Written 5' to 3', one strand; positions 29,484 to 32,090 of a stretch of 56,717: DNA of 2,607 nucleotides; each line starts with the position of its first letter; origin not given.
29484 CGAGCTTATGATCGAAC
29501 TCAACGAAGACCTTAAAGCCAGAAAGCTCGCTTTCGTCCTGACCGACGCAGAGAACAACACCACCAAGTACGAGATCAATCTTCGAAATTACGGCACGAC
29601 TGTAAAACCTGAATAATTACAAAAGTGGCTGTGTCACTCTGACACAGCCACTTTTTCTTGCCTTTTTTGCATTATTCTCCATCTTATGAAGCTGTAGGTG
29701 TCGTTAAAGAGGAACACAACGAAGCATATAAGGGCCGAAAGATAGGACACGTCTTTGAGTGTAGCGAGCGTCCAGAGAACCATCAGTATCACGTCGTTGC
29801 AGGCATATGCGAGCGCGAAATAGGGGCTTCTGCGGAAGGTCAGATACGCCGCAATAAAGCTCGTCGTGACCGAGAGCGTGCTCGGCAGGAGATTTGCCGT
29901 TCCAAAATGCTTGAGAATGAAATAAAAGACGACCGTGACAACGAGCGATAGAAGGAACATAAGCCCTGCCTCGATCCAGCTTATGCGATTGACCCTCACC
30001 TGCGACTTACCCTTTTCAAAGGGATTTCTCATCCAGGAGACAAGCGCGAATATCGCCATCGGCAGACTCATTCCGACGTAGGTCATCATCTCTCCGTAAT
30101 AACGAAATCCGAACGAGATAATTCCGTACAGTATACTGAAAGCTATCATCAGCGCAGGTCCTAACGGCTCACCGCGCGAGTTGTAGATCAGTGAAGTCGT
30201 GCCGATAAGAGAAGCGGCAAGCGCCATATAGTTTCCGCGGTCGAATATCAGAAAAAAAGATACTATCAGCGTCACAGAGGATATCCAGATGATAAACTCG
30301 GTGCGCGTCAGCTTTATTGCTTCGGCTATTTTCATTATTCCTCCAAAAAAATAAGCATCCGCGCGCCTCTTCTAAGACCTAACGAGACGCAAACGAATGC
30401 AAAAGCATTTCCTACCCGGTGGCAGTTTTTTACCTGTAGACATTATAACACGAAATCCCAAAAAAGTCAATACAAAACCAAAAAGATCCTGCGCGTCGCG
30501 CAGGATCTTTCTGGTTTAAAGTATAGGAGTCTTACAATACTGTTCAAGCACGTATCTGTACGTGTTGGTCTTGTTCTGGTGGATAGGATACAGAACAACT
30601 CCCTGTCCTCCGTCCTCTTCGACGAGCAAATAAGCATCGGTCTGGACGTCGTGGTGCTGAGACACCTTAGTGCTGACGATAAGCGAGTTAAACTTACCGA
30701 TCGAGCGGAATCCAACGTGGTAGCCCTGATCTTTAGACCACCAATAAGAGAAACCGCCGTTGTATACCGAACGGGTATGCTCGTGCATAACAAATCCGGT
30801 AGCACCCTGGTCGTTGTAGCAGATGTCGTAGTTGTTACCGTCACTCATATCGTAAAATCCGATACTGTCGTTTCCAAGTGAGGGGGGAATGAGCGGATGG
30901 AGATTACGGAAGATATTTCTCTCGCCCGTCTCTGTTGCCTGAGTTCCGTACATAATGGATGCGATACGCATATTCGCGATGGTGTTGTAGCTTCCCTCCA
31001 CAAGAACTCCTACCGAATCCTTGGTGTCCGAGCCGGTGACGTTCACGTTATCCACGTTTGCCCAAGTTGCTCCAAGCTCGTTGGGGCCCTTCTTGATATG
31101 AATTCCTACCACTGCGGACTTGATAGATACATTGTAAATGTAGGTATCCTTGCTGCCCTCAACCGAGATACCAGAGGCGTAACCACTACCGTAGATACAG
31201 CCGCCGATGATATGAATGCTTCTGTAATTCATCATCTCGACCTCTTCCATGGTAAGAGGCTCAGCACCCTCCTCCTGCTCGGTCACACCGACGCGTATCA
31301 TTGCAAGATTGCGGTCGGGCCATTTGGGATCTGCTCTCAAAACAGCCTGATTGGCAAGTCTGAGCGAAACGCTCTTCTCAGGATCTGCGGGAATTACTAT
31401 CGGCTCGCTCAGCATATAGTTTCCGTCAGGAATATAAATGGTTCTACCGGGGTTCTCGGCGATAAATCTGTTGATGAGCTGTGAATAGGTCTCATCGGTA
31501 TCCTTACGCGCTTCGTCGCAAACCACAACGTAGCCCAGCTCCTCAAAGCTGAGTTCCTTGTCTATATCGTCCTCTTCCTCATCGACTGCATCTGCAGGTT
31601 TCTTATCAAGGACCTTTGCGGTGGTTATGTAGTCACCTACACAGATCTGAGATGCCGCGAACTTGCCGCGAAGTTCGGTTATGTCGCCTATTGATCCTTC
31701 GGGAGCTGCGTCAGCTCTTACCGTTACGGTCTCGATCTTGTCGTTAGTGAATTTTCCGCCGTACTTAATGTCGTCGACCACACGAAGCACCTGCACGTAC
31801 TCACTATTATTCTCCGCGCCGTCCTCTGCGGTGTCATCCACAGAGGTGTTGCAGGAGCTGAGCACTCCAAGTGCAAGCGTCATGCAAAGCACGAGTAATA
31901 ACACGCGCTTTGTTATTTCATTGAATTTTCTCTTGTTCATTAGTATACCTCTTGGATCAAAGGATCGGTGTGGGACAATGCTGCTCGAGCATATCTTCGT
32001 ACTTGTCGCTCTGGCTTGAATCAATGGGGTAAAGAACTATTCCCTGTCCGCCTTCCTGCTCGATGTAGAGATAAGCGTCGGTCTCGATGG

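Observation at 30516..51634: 21-kb co-directional array of 16 paralogous beta-helix genes: candidate undescribed surface-variation or glycan-depolymerase system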

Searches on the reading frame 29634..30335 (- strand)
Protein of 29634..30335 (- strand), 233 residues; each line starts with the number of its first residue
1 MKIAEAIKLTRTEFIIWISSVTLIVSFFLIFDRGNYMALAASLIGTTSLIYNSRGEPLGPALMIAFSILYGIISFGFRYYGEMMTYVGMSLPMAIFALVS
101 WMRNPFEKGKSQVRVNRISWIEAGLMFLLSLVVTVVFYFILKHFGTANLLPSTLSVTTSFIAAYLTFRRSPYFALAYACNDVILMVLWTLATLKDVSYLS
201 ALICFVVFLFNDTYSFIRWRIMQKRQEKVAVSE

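Call 11: search_protein_families(library=pfam, proteins=[window:29634-30335:-], max_evalue=0.001)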
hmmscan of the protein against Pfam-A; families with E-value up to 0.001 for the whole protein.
window:29634-30335:- (233 aa): 1 family
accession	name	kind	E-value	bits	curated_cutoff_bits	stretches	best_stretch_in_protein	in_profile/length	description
PF04973.17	NMN_transporter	-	1.2e-28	100.7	27.3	1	36-220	2-174/175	Nicotinamide mononucleotide transporter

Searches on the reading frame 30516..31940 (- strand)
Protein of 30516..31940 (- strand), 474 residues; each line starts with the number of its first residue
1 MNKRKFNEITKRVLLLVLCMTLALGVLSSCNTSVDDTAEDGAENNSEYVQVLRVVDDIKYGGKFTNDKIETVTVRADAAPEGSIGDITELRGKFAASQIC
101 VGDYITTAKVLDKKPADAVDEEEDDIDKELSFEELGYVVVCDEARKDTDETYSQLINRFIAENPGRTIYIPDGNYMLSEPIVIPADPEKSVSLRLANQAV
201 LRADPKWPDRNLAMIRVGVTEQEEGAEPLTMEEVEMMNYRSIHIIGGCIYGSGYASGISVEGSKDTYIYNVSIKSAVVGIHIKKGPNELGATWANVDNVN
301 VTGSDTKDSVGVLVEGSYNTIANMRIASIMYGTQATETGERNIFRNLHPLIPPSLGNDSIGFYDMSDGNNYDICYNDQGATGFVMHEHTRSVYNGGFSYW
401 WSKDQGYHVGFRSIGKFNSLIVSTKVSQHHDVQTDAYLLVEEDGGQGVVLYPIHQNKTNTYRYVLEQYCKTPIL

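Call 6: search_protein_families(library=pfam, alignment_id=A1, max_evalue=0.01)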
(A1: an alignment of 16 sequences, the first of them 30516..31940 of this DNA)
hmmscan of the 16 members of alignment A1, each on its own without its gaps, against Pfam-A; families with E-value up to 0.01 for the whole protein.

A. member 1, window:30516-31940:- (474 aa): 2 families
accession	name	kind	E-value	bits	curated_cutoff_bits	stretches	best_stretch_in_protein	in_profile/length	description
PF08666.17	SAF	-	0.0044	18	21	1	50-110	2-62/63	SAF domain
PF12708.12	Pect-lyase_RHGA_epim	-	0.0074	16.5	27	0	147-334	12-191/213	Rhamnogalacturonase A/epimerase, pectate lyase-like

B. families by the number of members that match (of 16 scanned): 3 families
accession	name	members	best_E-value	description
PF12708.12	Pect-lyase_RHGA_epim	16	2.1e-11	Rhamnogalacturonase A/epimerase, pectate lyase-like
PF08666.17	SAF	10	6.3e-09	SAF domain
PF13144.11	ChapFlgA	3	0.00043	Chaperone for flagella basal body P-ring formation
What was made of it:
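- On Pectate-lyase-like right-handed beta-helix superfamily (PF12708 Pect-lyase_RHGA_epim): 16 of 16 match at E <= 0.01, best 2.1e-11 (call 6).
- On SAF domain (PF08666): 10 of 10 long forms match, best E 6.3e-9 (call 6).
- Checked: SAF PF08666 matches the 10 long forms and none of the short ones (call 6).
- PF12708 matches 16/16 and SAF matches 10/10 long forms (call 6).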

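Call 7: search_protein_families(library=ncbifam, alignment_id=A1, max_evalue=0.01)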
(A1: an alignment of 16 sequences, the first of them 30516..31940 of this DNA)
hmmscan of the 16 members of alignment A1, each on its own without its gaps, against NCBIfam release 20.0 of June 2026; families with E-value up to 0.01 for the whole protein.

A. member 1, window:30516-31940:- (474 aa): 2 families
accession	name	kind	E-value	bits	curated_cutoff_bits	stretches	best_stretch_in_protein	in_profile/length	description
TIGR03177.1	pilus_cpaB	equivalog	3.1e-08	33.2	71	1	15-113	3-101/262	Flp pilus assembly protein CpaB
TIGR03170.1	flgA_cterm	equivalog_domain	0.0054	16.7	54.65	0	47-110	11-74/137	flagellar basal body P-ring formation chaperone FlgA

B. families by the number of members that match (of 16 scanned): 2 families
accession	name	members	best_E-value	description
TIGR03177.1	pilus_cpaB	10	2.3e-09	Flp pilus assembly protein CpaB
TIGR03170.1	flgA_cterm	9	2.1e-07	flagellar basal body P-ring formation chaperone FlgA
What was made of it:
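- On CpaB/RcpC Flp-pilus assembly protein (TIGR03177): Best score is about 33 bits against a cut-off of 71, and only profile positions 3-101 of 262 are covered (call 7).
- Closest known: CpaB/RcpC. Same: The N-terminal leader plus SAF domain of the ten long forms matches the first ~100 positions of TIGR03177 (best E 2e-9) and also matches the FlgA C-terminal model (call 7).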

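Call 13: find_homologous_proteins(query=A1, max_evalue=0.00001)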
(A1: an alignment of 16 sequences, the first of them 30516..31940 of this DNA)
Query A1 (16 sequences) (474 aa, profile of the alignment): 172 proteins with E <= 0.00001 among 8000 candidates; the best 120 are listed.
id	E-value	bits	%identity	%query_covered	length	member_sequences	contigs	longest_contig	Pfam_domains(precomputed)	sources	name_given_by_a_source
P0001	2.3e-188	644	38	95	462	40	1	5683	PF08666.18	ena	-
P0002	2.2e-181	621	38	93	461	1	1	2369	PF08666.18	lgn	-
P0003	1.0e-180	619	38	93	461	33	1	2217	PF08666.18,PF13144.12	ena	-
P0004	2.7e-180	618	38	95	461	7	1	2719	PF08666.18,PF12708.13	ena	-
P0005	3.8e-180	617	37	95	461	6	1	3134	PF08666.18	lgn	-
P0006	4.8e-179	614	100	100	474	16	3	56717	-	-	-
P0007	7.4e-175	600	40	81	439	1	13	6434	PF08666.18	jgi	jgi:hypothetical protein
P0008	9.2e-175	600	40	81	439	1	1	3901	PF08666.18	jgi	jgi:hypothetical protein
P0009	9.4e-175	600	42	81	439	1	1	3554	PF08666.18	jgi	jgi:hypothetical protein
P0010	1.0e-174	599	40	81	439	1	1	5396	PF08666.18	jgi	jgi:hypothetical protein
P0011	1.6e-174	599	40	81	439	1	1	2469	PF08666.18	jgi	jgi:hypothetical protein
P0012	1.9e-172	592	90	100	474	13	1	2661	-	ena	-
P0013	6.0e-170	584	61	100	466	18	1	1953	-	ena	-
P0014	4.5e-168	578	62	99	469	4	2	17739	-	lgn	-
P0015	4.7e-168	577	63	99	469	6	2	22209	-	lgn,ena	-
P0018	1.8e-165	569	28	98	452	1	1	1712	PF08666.18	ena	-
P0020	1.1e-164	566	41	100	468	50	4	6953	PF12708.13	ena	-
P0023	1.8e-163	562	27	98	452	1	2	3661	PF08666.18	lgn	-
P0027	7.1e-163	560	28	96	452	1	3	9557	PF08666.18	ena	-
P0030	5.2e-162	558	28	96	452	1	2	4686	PF08666.18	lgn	-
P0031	5.9e-162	557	28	96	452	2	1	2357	PF08666.18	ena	-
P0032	1.0e-161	557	34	95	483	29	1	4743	PF08666.18,PF13144.12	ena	-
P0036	1.0e-160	553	61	100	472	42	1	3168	PF08666.18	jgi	jgi:hypothetical protein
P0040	1.2e-157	543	57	100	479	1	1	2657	PF08666.18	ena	-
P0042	1.4e-152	526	57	94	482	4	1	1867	PF08666.18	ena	-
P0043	1.8e-149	516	41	68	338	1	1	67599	PF12708.13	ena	-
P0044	1.0e-148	514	42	70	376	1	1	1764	PF12708.13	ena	-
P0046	1.6e-148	513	55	99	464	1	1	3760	PF08666.18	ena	-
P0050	2.8e-148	512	53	99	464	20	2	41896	PF12708.13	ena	-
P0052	4.4e-148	512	55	99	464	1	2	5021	PF08666.18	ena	-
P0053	7.6e-148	511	53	95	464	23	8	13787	PF12708.13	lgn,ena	-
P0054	8.6e-148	511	55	99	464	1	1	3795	PF08666.18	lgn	-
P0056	1.1e-147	510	54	99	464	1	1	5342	PF08666.18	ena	-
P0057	1.2e-147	510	44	69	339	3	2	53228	PF12708.13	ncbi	-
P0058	1.2e-147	510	55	99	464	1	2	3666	PF08666.18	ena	-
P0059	1.9e-147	510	54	99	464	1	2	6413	PF08666.18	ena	-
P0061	7.3e-147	508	54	99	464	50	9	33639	PF08666.18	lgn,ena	-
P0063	1.5e-145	503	49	100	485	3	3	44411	PF08666.18,PF12708.13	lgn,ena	-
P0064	1.6e-145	503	58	100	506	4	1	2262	PF08666.18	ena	-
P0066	2.1e-145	503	40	100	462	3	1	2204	PF08666.18,PF12708.13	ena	-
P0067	2.4e-145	503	53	92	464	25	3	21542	PF12708.13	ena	-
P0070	5.6e-145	501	53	96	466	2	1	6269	PF12708.13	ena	-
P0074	8.8e-144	497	40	97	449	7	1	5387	PF12708.13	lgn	-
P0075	3.8e-143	495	49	98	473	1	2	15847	PF12708.13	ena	-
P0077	7.4e-143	494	56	99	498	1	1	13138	PF12708.13,PF22842.4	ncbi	-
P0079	3.1e-142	492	47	100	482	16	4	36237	PF08666.18,PF12708.13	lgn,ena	-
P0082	5.8e-142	491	40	68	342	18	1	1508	PF12708.13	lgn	-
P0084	1.6e-141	490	52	96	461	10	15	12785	PF08666.18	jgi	jgi:hypothetical protein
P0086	1.6e-141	490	48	98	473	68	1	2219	PF12708.13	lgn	-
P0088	5.5e-141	488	49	100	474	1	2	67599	PF12708.13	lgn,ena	-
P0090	1.4e-140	487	51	96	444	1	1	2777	PF12708.13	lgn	-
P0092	1.8e-140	487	44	100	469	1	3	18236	PF08666.18,PF12708.13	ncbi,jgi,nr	ncbi:MAG: hypothetical protein E7642_05320 [Ruminococcaceae bacterium]|nr:hypothetical protein [Osci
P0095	3.1e-140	486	50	99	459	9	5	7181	PF08666.18,PF12708.13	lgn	-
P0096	3.5e-140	486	42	67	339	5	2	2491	PF12708.13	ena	-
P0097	6.8e-140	485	50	94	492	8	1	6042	PF12708.13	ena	-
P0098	2.0e-139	483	45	100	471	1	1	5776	PF08666.18,PF12708.13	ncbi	-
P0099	2.1e-139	483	51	99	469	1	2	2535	PF12708.13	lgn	-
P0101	1.6e-138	480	44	98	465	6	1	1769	PF08666.18,PF12708.13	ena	-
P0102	1.9e-138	480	40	67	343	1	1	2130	PF12708.13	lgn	-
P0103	2.1e-138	480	51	96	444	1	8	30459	PF12708.13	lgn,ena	-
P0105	7.5e-138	478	43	100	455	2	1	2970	PF08666.18,PF12708.13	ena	-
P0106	1.0e-137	477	41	67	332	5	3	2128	PF12708.13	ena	-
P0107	1.3e-137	477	48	98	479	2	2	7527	PF08666.18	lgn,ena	-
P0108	8.4e-137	474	40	68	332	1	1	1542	PF12708.13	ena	-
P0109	1.2e-136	474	49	96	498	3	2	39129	PF08666.18,PF12708.13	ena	-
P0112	2.7e-136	473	42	100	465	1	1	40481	PF08666.18,PF12708.13,PF22842.4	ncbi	-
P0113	1.1e-135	471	43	100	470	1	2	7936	PF08666.18,PF12708.13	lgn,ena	-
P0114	1.4e-135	470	42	100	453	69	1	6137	PF08666.18,PF12708.13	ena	-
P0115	1.5e-135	470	49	93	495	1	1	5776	PF12708.13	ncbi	-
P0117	1.9e-135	470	41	98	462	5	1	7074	PF08666.18,PF12708.13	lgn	-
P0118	3.2e-135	469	44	100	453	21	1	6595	PF08666.18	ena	-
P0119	4.1e-135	469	50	95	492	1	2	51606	PF08666.18,PF12708.13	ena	-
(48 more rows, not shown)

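Call 14: search_solved_structures(query=A1, max_evalue=1, show_alignments=2)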
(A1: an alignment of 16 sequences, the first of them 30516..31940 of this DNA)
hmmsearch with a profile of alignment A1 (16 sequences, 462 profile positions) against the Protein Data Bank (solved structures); distinct sequences matched with E-value up to 1: 10.
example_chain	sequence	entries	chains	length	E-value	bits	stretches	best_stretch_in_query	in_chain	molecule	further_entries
5m5z_A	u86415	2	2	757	0.0027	19.4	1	142-182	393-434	Beta-1,3-glucanase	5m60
7c7d_A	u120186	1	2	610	0.014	17.1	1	96-178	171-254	alpha-1,3-glucanase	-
6k0p_A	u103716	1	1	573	0.18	13.4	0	137-179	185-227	Alpha-1,3-glucanase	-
8h2c_A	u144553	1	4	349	0.44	12.1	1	37-105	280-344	Pseudaminic acid synthase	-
6k0m_A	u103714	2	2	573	0.52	11.9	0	137-179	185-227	Alpha-1,3-glucanase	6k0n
6k0q_A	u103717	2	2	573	0.52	11.9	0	137-179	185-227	Alpha-1,3-glucanase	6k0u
6k0s_A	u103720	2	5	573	0.55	11.8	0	137-179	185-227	Alpha-1,3-glucanase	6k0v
3lup_A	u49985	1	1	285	0.58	11.7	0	120-169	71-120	DegV family protein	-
8jhh_A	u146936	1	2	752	0.7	11.5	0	162-182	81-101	MnLam55A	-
3frn_A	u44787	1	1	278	0.76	11.3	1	49-111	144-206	Flagellar protein FlgA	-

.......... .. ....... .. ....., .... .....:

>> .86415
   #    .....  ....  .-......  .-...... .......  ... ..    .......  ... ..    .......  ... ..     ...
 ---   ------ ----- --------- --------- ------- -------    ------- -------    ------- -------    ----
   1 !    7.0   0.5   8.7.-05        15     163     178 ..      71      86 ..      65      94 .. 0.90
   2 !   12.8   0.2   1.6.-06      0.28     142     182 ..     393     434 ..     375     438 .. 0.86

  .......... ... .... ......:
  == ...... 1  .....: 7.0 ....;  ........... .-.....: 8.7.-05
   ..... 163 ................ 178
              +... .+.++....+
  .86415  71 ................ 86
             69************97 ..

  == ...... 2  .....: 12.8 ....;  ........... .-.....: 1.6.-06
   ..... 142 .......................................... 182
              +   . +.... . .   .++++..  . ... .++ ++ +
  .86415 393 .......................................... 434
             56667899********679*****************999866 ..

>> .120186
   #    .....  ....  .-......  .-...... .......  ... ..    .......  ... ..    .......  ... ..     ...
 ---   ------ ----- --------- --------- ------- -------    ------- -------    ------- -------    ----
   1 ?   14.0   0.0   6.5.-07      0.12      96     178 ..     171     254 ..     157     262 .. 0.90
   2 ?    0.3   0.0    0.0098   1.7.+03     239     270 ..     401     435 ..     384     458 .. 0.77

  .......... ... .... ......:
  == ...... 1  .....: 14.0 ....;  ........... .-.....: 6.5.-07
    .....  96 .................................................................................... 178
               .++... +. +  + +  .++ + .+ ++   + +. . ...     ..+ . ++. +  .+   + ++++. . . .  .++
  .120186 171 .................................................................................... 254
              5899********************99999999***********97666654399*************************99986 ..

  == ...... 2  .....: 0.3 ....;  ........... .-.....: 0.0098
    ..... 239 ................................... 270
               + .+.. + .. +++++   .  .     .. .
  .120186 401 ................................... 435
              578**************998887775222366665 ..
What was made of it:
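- On SAF domain (PF08666): Weak PDB sequence hits to the pseudaminic acid synthase SAF domain and to FlgA were also found (call 14).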

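Call 32: search_protein_families(library=phrogs, alignment_id=A1, max_evalue=0.001)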
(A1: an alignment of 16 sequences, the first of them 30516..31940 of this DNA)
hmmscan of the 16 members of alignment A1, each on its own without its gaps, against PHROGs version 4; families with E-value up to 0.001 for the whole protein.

A. member 1, window:30516-31940:- (474 aa): 1 family
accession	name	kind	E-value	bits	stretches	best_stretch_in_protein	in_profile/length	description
phrog_2234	-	tail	4.5e-06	26.6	1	151-254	204-290/757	tail spike protein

B. families by the number of members that match (of 16 scanned): 2 families
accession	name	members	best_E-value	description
phrog_2234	-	6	6.5e-10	tail spike protein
phrog_12123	-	1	4.3e-05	tail spike protein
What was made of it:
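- Tail-spike PHROG families give weak matches (6 of 16, best E 6.5e-10; call 32).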

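Call 54: find_encoding_contigs(protein=P0006, flank=10000, max_places=6)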
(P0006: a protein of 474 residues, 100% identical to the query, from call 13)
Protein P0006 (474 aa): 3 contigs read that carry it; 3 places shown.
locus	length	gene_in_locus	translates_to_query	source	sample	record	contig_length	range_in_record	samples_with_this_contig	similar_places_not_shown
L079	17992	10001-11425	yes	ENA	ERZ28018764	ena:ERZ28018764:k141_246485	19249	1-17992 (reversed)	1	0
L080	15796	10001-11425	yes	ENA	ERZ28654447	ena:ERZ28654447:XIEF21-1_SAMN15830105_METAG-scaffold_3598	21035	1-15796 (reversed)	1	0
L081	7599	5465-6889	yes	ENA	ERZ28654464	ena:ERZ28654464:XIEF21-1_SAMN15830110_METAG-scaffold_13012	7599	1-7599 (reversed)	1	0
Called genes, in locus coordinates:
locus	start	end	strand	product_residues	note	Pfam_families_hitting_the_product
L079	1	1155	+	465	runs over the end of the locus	PF12708:Pect-lyase_RHGA_epim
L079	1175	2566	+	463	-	PF08666:SAF, PF12708:Pect-lyase_RHGA_epim (weak)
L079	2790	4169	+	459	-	PF08666:SAF (weak), PF12708:Pect-lyase_RHGA_epim (weak)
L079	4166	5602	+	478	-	PF08666:SAF (faint)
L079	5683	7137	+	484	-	PF08666:SAF, PF12708:Pect-lyase_RHGA_epim (weak)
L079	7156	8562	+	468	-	PF12708:Pect-lyase_RHGA_epim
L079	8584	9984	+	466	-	-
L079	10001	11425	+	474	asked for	-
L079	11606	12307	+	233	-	PF04973:NMN_transporter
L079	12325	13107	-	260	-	-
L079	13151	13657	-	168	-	-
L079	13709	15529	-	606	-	PF00009:GTP_EFTU, PF01926:MMR_HSR1 (faint), PF22042:EF-G_D2 (faint), PF03144:GTP_EFTU_D2, PF00679:EFG_C, PF06421:LepA_C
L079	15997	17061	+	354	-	PF01408:GFO_IDH_MocA, PF22725:GFO_IDH_MocA_C3, PF02894:GFO_IDH_MocA_C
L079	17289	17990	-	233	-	?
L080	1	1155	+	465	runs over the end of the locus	PF12708:Pect-lyase_RHGA_epim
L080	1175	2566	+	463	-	PF08666:SAF, PF12708:Pect-lyase_RHGA_epim (weak)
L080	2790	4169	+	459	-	PF08666:SAF (weak), PF12708:Pect-lyase_RHGA_epim (weak)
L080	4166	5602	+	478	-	PF08666:SAF (faint)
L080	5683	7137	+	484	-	PF08666:SAF, PF12708:Pect-lyase_RHGA_epim (weak)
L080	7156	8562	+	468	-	PF12708:Pect-lyase_RHGA_epim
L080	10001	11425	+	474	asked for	-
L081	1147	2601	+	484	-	PF08666:SAF, PF12708:Pect-lyase_RHGA_epim (weak)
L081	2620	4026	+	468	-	PF12708:Pect-lyase_RHGA_epim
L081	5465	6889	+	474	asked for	-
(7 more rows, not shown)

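Call 73: search_protein_families(library=padloc, alignment_id=A1, max_evalue=0.001)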
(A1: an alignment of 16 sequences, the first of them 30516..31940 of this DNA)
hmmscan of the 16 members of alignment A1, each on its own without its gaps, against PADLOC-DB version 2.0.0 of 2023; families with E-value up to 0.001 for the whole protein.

A. member 1, window:30516-31940:- (474 aa): 0 families

B. families by the number of members that match (of 16 scanned): 0 families
